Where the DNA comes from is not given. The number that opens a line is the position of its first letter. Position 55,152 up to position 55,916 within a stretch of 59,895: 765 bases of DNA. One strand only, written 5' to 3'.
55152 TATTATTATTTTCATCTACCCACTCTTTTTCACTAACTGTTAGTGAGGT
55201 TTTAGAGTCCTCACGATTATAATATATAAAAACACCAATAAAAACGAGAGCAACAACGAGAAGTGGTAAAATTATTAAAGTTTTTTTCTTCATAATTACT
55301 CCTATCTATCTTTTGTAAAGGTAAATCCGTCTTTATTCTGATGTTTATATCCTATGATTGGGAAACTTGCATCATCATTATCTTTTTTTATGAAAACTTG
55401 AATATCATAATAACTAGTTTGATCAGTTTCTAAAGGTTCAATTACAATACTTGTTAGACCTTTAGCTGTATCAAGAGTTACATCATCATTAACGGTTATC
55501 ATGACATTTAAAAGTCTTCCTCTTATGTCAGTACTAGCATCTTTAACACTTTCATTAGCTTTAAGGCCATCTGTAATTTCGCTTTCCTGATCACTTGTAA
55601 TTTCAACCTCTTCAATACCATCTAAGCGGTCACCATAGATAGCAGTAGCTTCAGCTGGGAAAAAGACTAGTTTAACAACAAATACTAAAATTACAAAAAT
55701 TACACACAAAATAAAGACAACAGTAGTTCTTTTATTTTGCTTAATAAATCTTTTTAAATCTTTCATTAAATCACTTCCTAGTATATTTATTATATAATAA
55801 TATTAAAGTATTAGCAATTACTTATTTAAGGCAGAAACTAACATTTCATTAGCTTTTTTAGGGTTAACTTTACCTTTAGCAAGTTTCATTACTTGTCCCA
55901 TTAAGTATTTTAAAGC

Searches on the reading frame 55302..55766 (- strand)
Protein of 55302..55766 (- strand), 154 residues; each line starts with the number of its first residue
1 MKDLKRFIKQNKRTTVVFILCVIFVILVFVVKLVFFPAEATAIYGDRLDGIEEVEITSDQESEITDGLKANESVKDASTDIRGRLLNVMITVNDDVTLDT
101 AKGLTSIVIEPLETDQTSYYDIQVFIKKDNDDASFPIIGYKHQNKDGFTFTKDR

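Call 58: search_protein_families(library=pfam, proteins=[window:55302-55766:-], max_evalue=1)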
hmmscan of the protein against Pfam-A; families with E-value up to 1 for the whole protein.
window:55302-55766:- (154 aa): 2 families
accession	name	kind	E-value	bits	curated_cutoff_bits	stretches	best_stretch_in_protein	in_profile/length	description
PF00584.25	SecE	-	0.012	15.9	22.7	1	13-35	25-47/55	SecE/Sec61-gamma subunits of protein translocation complex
PF06143.16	Baculo_11_kDa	-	0.24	11.5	28.4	1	7-32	25-60/84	Baculovirus 11 kDa family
